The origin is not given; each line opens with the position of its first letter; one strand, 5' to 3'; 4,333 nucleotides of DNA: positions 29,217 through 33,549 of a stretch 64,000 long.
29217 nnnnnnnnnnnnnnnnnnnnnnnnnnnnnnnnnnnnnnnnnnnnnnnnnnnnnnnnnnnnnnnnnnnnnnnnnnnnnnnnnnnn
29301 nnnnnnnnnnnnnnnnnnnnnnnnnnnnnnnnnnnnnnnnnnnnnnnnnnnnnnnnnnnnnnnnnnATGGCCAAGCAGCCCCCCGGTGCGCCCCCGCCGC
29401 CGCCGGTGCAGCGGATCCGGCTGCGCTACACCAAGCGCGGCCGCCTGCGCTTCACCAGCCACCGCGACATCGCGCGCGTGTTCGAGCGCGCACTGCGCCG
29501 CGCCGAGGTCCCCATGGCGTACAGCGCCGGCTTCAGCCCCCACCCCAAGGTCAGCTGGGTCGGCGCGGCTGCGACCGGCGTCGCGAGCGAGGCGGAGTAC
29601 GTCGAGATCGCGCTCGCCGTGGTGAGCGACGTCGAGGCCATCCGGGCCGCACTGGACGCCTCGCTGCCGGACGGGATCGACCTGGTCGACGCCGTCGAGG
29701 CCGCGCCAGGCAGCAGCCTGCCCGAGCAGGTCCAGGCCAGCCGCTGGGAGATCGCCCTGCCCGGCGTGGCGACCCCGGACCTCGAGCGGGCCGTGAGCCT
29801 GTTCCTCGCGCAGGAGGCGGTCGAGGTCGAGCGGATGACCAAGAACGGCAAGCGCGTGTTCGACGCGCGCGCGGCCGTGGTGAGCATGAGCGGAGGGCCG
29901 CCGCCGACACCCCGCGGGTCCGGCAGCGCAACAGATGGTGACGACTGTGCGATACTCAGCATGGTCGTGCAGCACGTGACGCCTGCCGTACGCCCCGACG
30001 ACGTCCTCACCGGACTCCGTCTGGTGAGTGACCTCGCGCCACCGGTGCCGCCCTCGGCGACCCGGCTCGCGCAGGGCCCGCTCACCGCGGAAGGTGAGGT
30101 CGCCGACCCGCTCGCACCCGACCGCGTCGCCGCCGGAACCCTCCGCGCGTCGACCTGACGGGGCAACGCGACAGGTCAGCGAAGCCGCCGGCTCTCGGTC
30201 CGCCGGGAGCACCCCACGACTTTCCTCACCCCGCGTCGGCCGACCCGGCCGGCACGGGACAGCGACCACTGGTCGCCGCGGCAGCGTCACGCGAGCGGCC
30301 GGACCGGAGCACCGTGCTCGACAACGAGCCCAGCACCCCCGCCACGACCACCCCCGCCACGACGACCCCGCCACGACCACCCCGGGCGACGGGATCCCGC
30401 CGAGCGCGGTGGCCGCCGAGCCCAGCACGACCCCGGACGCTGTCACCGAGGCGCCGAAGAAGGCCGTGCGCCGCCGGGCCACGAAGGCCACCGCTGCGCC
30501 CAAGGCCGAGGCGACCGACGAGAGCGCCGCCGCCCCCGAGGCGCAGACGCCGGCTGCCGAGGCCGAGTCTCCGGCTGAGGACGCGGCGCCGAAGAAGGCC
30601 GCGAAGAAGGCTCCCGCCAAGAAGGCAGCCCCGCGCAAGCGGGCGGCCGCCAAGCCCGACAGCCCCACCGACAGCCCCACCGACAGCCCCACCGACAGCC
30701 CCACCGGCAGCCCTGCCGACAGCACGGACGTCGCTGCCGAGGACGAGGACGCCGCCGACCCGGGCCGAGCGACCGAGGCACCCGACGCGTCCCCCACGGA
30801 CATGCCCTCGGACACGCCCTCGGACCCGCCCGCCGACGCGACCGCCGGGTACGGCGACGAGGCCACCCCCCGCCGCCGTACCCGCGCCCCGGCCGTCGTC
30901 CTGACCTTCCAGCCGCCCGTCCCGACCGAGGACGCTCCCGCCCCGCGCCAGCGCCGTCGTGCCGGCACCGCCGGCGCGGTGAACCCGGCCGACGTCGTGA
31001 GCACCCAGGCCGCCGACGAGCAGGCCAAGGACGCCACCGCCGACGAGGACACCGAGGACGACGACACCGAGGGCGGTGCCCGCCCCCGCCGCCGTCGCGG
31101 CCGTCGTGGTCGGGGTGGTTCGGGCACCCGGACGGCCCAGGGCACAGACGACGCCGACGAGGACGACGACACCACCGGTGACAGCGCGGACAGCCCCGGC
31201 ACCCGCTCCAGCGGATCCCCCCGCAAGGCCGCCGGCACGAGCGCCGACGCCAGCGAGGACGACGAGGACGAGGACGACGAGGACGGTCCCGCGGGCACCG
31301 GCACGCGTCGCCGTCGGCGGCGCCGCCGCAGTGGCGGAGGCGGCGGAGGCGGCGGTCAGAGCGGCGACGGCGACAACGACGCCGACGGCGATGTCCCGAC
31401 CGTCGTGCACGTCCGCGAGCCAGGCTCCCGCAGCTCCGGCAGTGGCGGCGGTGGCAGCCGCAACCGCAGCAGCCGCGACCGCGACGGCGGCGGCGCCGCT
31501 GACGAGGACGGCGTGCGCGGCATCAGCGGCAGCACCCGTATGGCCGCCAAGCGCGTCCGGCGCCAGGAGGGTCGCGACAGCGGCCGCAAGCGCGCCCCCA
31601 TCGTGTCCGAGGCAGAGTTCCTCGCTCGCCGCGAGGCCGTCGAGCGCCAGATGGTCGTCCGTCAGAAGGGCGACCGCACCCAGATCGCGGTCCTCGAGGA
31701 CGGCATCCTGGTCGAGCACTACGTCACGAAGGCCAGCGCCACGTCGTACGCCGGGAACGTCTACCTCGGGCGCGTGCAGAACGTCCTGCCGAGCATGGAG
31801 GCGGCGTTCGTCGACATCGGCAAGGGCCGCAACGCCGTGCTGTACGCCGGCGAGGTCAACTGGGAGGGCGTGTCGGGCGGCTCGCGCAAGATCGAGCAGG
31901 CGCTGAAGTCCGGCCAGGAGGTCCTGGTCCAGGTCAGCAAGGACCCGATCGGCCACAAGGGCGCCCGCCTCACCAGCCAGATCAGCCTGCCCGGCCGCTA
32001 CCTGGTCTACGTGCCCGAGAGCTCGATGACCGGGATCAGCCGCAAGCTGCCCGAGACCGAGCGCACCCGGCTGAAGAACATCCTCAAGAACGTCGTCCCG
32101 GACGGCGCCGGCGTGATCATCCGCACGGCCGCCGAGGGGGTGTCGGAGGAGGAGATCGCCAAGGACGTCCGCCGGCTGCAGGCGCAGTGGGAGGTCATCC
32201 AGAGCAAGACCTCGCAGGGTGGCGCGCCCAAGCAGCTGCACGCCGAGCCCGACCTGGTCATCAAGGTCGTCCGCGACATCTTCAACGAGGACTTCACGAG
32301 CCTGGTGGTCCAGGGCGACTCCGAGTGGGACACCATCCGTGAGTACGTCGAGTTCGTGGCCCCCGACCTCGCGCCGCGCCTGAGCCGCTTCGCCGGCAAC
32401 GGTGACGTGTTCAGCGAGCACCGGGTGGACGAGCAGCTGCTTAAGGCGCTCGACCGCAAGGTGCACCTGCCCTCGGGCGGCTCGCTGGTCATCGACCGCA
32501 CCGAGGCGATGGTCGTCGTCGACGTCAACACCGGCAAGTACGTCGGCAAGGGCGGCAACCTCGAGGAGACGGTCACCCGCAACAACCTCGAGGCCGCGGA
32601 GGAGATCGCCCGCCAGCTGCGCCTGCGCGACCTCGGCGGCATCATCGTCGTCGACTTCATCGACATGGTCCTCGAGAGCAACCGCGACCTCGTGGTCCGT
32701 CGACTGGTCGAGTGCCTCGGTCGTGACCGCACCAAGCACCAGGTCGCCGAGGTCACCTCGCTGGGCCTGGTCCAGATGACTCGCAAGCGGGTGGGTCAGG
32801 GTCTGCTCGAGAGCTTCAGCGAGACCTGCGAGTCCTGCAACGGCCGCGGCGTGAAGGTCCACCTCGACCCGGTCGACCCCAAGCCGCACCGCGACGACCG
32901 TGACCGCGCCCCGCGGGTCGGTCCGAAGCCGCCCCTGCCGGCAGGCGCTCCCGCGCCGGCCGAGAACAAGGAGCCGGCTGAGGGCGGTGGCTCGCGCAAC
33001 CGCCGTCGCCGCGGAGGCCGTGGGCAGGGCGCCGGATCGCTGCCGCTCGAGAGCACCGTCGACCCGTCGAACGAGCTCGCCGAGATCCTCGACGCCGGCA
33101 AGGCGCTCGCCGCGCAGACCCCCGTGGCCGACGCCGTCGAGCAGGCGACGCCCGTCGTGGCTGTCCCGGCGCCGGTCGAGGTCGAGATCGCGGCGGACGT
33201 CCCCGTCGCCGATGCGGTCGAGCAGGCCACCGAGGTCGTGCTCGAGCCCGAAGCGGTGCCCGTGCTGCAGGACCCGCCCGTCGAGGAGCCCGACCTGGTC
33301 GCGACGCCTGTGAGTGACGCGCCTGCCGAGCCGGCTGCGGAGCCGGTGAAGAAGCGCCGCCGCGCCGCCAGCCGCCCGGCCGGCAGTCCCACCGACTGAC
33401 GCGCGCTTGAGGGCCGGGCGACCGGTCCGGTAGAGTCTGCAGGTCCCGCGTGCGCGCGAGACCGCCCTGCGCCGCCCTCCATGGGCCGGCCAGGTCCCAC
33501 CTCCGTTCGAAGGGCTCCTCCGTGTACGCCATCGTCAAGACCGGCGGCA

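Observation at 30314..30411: Apparent 1-nt frame break in a C-run inside an ATTTP tandem repeat at the 5' end of rne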

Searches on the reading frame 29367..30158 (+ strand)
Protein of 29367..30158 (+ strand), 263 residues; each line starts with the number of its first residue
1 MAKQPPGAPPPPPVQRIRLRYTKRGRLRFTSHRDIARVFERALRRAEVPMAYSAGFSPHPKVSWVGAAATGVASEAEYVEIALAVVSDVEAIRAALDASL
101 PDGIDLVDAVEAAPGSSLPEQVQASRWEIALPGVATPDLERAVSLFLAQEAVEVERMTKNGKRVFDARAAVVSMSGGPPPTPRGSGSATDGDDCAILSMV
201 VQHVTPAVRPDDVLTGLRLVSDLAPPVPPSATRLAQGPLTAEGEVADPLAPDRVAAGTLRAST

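Call 56: find_encoding_contigs(protein=P0169, flank=5000, max_places=5)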
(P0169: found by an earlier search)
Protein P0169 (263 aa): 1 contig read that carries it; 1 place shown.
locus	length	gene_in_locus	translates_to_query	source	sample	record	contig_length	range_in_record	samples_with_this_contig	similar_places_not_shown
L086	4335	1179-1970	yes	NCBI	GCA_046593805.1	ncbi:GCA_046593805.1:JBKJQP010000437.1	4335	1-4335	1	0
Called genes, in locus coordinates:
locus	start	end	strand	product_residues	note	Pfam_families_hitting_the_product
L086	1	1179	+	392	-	?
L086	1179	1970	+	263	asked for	PF10105:DUF2344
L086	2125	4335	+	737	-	?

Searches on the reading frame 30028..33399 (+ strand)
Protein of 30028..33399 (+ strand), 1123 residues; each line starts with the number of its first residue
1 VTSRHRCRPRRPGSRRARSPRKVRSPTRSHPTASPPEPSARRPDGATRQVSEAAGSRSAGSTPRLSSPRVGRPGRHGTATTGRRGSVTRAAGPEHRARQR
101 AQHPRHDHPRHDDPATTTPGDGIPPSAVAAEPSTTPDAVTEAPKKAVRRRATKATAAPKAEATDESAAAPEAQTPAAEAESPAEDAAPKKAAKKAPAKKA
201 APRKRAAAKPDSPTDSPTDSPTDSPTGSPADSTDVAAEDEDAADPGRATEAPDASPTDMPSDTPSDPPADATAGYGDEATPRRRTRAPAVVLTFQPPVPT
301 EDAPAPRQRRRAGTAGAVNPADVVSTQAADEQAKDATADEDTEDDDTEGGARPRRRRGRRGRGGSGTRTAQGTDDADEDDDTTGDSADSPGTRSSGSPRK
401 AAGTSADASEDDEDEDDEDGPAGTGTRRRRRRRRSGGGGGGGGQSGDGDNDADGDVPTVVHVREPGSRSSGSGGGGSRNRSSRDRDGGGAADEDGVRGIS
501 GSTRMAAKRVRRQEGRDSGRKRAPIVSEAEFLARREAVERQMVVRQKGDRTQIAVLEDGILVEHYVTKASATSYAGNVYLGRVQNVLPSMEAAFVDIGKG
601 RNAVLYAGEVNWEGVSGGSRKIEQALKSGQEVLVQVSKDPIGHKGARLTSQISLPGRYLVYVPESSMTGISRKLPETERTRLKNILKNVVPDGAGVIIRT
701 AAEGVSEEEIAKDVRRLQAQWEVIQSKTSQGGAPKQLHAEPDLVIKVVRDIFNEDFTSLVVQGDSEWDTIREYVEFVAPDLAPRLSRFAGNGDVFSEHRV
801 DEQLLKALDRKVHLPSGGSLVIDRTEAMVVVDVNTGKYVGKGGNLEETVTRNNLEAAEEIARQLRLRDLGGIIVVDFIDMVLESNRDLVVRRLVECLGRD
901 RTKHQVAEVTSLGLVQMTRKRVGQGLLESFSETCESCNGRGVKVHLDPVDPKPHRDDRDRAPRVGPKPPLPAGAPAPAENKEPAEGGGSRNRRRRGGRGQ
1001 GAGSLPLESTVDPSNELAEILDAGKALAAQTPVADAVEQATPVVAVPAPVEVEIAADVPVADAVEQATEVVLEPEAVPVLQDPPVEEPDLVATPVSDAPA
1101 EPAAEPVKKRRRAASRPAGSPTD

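Call 4: find_related_loci(query=window:30409-33396:+, collection=genome_contigs, flank=4000)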
Query window:30409-33396:+ (996 aa) in genome_contigs; peptide patterns used: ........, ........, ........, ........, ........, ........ (x = any residue, [..] = any of these).
600 stretches matched a pattern (row limit reached: there are more); 468 encode a relative of the query (tblastn E <= 1e-3); the best 80 are kept; 79 distinct loci.
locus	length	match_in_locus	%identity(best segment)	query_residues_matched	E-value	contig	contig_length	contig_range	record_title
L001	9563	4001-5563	69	282-823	0e+0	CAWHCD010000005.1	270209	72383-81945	MAG: uncultured Actinomycetes bacterium isolate MFD09671.bin.1.150 genome assembly, contig: contig_48518, whole genome s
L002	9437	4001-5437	71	338-821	0e+0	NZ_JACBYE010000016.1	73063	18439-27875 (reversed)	Sanguibacter inulinus strain DSM 100099 NODE_16_length_73063_cov_22.527737, whole genome shotgun sequence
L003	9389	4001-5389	73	366-825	0e+0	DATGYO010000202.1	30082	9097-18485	MAG TPA_asm: Nocardioidaceae bacterium isolate SMAG_U10637 k141_477098, whole genome shotgun sequence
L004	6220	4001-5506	67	316-824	0e+0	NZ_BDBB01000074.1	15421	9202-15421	Nocardia arthritidis NBRC 100137, whole genome shotgun sequence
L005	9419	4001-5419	71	362-832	0e+0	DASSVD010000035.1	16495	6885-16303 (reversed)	MAG TPA_asm: Nocardioidaceae bacterium isolate SMAG_U584 k141_547892, whole genome shotgun sequence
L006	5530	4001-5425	71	352-825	0e+0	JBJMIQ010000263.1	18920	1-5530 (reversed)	MAG: Nocardioides sp. isolate 12C16O_72h_100_unf_bin_11 k141_664984, whole genome shotgun sequence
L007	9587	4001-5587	66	276-828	0e+0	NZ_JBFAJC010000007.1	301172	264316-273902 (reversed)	Actinoallomurus sp. NPDC050550 NPDC050550_122_G12.ctg-0007, whole genome shotgun sequence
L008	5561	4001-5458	68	319-822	0e+0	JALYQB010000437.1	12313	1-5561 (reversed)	MAG: Actinomycetota bacterium isolate MDV bin52 SD1454-56_k127_1606922, whole genome shotgun sequence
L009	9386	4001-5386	73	372-823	0e+0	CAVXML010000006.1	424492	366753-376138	MAG: uncultured Actinomycetota bacterium isolate MFD02840.bin.1.258 genome assembly, contig: contig_20483, whole genome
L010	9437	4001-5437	70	331-830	0e+0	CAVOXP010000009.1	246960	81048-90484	MAG: uncultured Actinomycetes bacterium isolate MFD09779.bin.2.78 genome assembly, contig: contig_5950, whole genome sho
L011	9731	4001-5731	60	249-870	0e+0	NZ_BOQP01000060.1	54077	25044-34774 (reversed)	Winogradskya consettensis strain NBRC 14913 sequence060, whole genome shotgun sequence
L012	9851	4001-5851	60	190-823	0e+0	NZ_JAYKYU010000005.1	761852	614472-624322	Nocardia sp. CDC153 Scaffold5, whole genome shotgun sequence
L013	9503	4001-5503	66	316-823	0e+0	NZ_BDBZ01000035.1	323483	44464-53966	Nocardia speluncae NBRC 108251, whole genome shotgun sequence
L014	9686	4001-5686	62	252-823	0e+0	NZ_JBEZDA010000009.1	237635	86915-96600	Nocardia sp. NPDC049220 NPDC049220_48_D12.ctg-0009, whole genome shotgun sequence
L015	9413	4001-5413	70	358-825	0e+0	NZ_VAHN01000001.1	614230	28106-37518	Pseudarthrobacter sp. NamE2 FICEKGFG_1, whole genome shotgun sequence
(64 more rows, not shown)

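Call 22: search_protein_families(library=pfam, proteins=[window:30409-33396:+], max_evalue=0.001)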
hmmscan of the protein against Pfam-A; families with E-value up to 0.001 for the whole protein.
window:30409-33396:+ (996 aa): 1 family
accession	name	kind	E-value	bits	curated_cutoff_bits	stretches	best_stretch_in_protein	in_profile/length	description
PF10150.14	RNase_E_G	-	5.4e-99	331.4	25.5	1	526-795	1-270/270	Ribonuclease E/G family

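Call 36: list_cluster_members(proteins=[window:30028-33399:+, window:30094-33399:+, window:30409-33399:+, window:30466-33399:+, window:30802-33399:+, window:30979-33399:+, window:31405-33399:+, window:31513-33399:+, window:31540-33399:+, window:30314-30904:+])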
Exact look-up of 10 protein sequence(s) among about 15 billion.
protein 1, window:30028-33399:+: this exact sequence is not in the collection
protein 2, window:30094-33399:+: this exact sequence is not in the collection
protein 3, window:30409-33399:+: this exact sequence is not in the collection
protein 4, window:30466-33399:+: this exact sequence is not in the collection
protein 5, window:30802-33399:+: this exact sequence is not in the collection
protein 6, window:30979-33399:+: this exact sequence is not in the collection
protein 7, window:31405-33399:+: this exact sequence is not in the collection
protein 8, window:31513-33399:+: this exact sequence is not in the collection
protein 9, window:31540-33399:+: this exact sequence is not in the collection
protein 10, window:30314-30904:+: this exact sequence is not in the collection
